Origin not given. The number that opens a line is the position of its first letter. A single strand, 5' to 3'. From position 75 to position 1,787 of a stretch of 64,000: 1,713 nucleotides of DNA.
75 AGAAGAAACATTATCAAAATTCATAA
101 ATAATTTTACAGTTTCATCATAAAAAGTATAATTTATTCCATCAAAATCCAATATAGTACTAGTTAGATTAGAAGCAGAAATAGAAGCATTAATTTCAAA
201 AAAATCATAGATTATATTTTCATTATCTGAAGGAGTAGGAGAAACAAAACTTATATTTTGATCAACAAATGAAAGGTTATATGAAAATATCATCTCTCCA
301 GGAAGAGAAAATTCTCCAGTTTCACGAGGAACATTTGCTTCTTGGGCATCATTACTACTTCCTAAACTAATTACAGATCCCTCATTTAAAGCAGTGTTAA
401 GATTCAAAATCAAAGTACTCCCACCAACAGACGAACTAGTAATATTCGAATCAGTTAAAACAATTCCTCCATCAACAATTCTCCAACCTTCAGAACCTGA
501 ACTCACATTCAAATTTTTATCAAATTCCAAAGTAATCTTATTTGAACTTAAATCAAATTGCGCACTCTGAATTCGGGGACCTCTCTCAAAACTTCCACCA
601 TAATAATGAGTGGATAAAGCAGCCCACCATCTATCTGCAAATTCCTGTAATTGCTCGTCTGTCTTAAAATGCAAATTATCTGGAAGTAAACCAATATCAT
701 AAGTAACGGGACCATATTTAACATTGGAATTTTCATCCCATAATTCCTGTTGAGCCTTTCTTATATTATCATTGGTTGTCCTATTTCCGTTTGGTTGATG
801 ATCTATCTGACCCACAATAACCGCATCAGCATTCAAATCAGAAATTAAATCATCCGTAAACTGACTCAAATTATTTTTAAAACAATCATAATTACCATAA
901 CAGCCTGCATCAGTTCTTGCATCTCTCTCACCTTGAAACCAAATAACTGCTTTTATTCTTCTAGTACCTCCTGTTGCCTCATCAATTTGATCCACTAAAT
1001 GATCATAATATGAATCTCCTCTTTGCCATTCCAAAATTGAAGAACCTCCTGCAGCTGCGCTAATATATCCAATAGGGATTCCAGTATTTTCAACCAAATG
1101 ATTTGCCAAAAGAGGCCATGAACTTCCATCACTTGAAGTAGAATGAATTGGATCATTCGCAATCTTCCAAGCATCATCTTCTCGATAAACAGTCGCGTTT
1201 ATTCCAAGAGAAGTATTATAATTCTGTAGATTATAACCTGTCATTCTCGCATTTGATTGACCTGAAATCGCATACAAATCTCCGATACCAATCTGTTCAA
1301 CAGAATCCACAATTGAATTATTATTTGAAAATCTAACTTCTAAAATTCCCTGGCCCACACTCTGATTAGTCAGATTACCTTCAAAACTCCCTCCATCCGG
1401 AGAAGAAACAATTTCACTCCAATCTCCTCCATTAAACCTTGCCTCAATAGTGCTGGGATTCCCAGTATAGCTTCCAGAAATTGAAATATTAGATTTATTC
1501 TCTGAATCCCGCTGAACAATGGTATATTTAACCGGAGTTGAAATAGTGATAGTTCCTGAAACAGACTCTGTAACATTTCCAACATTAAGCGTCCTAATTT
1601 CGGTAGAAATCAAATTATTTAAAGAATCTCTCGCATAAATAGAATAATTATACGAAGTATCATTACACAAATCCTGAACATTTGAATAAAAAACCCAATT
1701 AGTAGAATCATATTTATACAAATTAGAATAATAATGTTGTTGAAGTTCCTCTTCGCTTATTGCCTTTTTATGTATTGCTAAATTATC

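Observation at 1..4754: Unlisted giant surface protein alternating LamG-like lectin units with a SASA-type O-acetylesterase domain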

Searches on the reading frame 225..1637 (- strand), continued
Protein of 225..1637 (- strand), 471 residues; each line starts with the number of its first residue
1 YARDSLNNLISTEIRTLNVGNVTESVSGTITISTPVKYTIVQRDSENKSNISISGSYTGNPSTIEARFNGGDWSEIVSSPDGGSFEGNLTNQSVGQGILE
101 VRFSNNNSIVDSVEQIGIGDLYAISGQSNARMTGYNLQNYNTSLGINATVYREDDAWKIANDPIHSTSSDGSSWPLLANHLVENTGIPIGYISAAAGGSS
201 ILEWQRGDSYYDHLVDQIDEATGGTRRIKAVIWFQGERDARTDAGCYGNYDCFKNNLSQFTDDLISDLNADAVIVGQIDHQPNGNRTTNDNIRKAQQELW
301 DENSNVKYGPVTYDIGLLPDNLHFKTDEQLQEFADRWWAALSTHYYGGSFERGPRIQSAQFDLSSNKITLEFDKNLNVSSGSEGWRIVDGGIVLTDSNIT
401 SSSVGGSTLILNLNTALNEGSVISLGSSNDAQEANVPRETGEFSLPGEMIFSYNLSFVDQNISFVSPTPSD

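Call 38: search_solved_structures(query=A1, max_evalue=0.01, show_alignments=4)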
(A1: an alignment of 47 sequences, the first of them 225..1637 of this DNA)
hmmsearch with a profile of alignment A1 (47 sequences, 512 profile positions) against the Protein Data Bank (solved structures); distinct sequences matched with E-value up to 0.01: 9.
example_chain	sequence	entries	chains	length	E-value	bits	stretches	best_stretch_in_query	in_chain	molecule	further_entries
2apj_A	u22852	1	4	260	2.5e-22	82.3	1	126-336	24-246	Putative Esterase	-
7kmm_A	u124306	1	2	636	1e-15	60.5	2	232-462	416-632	Sialic acid-specific 9-O-acetylesterase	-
1zmb_A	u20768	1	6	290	2.3e-15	59.4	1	127-288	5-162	Acetylxylan esterase related enzyme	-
9ega_A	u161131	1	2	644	7.1e-15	57.7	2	57-213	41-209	Sialate O-acetylesterase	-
9h4u_A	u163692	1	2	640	2.5e-11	46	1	229-462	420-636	Carbohydrate esterase FI8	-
8f9o_A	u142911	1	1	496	4.1e-08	35.4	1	110-256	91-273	Sialic acid acetylesterase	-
8f9r_A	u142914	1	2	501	4.1e-08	35.4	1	113-398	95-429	Sialic acid acetylesterase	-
8f9q_A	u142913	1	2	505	2.8e-07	32.7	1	113-259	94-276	Sialic acid acetylesterase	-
8f9p_A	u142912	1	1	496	6e-07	31.6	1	110-256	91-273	Sialic acid acetylesterase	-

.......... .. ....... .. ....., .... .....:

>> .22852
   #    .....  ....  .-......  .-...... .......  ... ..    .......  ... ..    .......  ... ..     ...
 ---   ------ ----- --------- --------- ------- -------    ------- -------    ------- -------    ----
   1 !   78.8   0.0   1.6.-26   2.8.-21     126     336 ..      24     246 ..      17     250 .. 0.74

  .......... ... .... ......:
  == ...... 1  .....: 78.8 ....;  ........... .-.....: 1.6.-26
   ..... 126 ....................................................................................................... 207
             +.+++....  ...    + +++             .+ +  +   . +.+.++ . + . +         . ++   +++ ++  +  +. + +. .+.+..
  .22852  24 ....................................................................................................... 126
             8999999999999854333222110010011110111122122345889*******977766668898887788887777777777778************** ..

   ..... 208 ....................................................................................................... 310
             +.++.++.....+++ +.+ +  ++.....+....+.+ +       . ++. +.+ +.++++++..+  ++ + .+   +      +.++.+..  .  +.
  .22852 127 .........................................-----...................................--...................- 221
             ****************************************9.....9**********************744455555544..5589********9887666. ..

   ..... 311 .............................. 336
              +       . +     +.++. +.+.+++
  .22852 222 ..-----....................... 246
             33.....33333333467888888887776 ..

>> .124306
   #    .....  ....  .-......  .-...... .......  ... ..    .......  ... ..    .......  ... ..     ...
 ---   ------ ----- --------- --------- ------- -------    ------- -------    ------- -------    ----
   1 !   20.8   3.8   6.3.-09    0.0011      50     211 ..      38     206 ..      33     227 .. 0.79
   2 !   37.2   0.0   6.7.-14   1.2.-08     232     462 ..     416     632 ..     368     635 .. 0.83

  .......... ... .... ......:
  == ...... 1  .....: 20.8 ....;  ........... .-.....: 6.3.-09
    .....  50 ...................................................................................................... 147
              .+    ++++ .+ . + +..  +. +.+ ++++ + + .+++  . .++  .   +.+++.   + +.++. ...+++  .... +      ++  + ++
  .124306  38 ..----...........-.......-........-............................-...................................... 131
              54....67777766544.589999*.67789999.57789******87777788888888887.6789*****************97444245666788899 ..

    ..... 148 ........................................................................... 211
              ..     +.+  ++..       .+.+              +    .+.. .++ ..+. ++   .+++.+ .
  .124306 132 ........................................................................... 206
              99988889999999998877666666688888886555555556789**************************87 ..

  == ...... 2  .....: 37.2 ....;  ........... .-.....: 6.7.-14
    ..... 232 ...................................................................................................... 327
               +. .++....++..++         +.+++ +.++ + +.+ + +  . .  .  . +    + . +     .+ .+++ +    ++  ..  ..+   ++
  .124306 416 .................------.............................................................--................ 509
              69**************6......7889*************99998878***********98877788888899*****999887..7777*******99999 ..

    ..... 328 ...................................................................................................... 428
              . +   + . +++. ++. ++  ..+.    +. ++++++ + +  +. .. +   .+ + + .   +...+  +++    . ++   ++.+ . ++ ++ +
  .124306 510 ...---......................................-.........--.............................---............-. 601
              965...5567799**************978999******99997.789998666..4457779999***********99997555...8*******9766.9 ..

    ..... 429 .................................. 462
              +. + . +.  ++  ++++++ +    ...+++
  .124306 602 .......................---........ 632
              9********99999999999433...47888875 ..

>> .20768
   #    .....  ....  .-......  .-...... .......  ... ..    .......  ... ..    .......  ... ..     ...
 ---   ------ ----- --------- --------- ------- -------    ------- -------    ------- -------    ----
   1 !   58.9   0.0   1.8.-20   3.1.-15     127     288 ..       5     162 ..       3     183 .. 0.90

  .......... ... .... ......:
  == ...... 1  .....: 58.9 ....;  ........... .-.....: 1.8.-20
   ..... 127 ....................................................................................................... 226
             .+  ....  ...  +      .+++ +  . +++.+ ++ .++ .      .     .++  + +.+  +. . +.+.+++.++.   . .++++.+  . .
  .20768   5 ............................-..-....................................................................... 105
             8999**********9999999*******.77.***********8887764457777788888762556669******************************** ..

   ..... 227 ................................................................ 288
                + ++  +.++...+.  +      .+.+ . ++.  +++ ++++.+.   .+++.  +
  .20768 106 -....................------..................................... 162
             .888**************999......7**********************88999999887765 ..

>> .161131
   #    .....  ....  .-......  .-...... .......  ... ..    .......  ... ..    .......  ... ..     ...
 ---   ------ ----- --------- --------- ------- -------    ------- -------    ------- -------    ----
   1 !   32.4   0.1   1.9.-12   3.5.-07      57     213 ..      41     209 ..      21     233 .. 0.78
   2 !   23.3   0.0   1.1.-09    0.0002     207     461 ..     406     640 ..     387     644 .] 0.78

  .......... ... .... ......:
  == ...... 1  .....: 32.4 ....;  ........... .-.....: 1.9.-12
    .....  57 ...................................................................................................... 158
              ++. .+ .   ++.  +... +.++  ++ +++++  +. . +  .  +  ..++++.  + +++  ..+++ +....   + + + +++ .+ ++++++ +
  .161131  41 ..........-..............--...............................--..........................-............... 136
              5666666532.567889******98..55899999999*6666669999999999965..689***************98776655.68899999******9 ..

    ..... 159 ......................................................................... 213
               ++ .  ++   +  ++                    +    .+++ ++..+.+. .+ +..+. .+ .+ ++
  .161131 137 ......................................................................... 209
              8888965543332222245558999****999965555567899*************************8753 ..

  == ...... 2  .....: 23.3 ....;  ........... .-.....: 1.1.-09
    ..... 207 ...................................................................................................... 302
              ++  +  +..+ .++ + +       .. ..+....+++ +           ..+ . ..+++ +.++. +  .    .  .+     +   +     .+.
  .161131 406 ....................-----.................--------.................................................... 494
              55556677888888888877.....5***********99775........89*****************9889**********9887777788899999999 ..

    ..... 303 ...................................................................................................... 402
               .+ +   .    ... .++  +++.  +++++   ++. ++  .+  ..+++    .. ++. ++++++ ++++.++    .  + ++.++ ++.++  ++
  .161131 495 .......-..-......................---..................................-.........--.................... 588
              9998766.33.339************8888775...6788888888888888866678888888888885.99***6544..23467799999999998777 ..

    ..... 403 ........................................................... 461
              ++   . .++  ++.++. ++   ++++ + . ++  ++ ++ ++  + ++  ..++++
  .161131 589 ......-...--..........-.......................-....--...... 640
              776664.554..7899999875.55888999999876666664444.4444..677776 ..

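Call 43: find_encoding_contigs(protein=P0081, flank=8000, max_places=2)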
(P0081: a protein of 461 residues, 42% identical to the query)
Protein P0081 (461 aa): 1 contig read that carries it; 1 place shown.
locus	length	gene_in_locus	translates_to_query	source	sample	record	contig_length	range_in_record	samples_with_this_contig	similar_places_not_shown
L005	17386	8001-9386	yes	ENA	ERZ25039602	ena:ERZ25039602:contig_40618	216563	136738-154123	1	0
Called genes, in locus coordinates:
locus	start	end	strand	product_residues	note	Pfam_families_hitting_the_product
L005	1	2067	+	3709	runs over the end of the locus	PF10102:DUF2341, PF13385:Laminin_G_3 (weak), PF10102:DUF2341, PF13230:GATase_4, PF10102:DUF2341, PF13385:Laminin_G_3, PF13385:Laminin_G_3, PF18998:Flg_new_2, +8 more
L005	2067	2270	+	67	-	-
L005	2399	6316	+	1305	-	PF00246:Peptidase_M14, PF18998:Flg_new_2, PF13385:Laminin_G_3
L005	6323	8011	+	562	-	PF18998:Flg_new_2, PF00149:Metallophos, PF18998:Flg_new_2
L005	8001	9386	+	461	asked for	PF03629:SASA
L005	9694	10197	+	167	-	-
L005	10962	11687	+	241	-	PF12389:Peptidase_M73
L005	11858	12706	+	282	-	-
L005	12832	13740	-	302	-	PF18911:PKD_4 (weak), PF22352:K319L-like_PKD (faint), PF18911:PKD_4, PF00801:PKD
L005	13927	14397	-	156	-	-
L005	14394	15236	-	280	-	PF00404:Dockerin_1 (weak)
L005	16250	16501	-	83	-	-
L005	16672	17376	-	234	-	PF03358:FMN_red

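Call 44: find_encoding_contigs(protein=P0072, flank=8000, max_places=2)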
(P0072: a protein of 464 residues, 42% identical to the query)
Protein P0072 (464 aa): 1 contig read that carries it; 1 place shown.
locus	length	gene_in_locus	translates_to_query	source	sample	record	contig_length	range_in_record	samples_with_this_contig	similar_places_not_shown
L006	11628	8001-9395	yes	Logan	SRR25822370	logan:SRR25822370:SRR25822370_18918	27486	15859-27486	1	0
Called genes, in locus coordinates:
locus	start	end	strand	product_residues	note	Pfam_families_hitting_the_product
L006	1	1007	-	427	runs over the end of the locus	PF00248:Aldo_ket_red, PF11954:DUF3471 (faint)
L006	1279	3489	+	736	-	-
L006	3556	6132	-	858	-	PF00069:Pkinase, PF07714:PK_Tyr_Ser-Thr, PF01636:APH (faint), PF06293:Kdo, PF03109:ABC1 (weak)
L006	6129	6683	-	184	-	PF07638:Sigma70_ECF, PF08281:Sigma70_r4_2 (weak), PF04545:Sigma70_r4 (weak)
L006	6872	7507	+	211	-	-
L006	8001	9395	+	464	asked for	PF03629:SASA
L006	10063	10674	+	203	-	PF00376:MerR (weak), PF12728:HTH_17, PF00072:Response_reg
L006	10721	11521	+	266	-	PF02673:BacA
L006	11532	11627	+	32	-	?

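Call 70: search_protein_representatives(protein=window:261-1574:-)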
Query: 438 residues. Proteins with E-value up to 0.001 (for the whole library): 3374; up to 1e-10: 1520; up to 1e-30: 502. The best 150 are listed.
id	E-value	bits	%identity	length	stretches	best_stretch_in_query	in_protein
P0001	2.5e-288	972.3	100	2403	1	1-438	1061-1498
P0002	2.4e-150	517.8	55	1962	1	4-435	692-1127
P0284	8.6e-148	509.3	54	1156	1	7-434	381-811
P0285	1.1e-145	502.4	55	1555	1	6-436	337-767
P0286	3.9e-106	372.1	47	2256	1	8-433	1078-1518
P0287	1.1e-97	344.2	44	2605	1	4-433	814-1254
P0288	5.7e-95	335.3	45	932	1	8-435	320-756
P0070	1.9e-94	333.5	45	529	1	6-434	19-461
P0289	3.8e-94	332.6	41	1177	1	2-431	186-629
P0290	1.1e-93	331.0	42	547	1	2-419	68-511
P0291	1.9e-92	327.0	44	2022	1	2-435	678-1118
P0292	9.7e-88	311.5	41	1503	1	6-433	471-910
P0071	2.0e-87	310.4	42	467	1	10-435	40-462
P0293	3.7e-87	309.5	42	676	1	6-429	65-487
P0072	6.8e-87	308.7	45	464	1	6-422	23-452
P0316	2.0e-72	261.0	40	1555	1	6-415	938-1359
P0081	1.7e-71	257.9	45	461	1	130-429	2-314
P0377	8.1e-64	232.6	37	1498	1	5-429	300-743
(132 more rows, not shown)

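Call 72: search_protein_families(library=pfam, proteins=[P0284, P0285, P0286, P0287, P0291], max_evalue=0.0001)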
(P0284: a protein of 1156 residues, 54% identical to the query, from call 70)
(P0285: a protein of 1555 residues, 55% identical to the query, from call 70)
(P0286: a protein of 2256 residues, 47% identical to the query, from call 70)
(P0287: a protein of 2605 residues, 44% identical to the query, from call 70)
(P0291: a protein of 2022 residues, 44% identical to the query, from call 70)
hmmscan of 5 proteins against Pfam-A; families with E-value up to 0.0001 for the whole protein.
P0284 (1156 aa): 3 families
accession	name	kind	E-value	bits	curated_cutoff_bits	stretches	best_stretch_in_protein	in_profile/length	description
PF03629.24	SASA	-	3.3e-31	109.1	24.8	1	474-685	3-214/226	Carbohydrate esterase, sialic acid-specific acetylesterase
PF13385.13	Laminin_G_3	-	2.4e-23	83.4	27.6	1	146-308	1-151/151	Concanavalin A-like lectin/glucanases superfamily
PF07953.20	Toxin_R_bind_N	-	4.7e-11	43.2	23.8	1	114-274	2-171/191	Clostridium neurotoxin, N-terminal receptor binding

P0285 (1555 aa): 3 families
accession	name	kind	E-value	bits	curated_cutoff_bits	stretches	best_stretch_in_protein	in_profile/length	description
PF13385.13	Laminin_G_3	-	2.2e-49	167.9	27.6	2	131-271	11-150/151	Concanavalin A-like lectin/glucanases superfamily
PF03629.24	SASA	-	8.4e-27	94.7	24.8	1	429-641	3-216/226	Carbohydrate esterase, sialic acid-specific acetylesterase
PF02973.23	Sialidase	-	9.9e-05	22.4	26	0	204-273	110-183/189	Sialidase, N-terminal domain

P0286 (2256 aa): 3 families
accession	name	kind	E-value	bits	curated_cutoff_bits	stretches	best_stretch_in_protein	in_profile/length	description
PF13385.13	Laminin_G_3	-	3.6e-47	160.7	27.6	2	873-1028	7-151/151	Concanavalin A-like lectin/glucanases superfamily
PF03629.24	SASA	-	1e-27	97.7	24.8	1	1168-1380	3-211/226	Carbohydrate esterase, sialic acid-specific acetylesterase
PF08281.18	Sigma70_r4_2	-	6.1e-07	29.4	25.7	0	2226-2254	26-54/54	Sigma-70, region 4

P0287 (2605 aa): 1 family
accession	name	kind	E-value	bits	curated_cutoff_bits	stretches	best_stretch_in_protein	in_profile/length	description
PF03629.24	SASA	-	7.6e-23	81.7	24.8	1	908-1123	3-216/226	Carbohydrate esterase, sialic acid-specific acetylesterase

P0291 (2022 aa): 2 families
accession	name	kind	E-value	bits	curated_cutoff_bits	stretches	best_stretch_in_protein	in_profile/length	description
PF13385.13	Laminin_G_3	-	1.3e-38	132.9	27.6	2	407-564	4-151/151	Concanavalin A-like lectin/glucanases superfamily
PF03629.24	SASA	-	4.4e-28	98.9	24.8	1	773-989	2-215/226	Carbohydrate esterase, sialic acid-specific acetylesterase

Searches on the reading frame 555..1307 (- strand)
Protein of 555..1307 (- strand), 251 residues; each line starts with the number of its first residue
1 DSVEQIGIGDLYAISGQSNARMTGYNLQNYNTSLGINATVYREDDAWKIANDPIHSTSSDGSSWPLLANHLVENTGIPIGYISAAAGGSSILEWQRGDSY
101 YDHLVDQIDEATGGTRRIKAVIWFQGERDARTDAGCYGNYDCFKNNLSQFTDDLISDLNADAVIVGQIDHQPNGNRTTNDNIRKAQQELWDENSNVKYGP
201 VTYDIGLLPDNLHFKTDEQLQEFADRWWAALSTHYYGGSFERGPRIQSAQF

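Call 9: search_protein_families(library=pfam, proteins=[window:555-1307:-], max_evalue=1)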
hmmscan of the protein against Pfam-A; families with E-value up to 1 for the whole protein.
window:555-1307:- (251 aa): 1 family
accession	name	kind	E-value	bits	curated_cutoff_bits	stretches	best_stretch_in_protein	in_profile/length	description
PF03629.24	SASA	-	1.6e-29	103.5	24.8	1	10-220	3-214/226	Carbohydrate esterase, sialic acid-specific acetylesterase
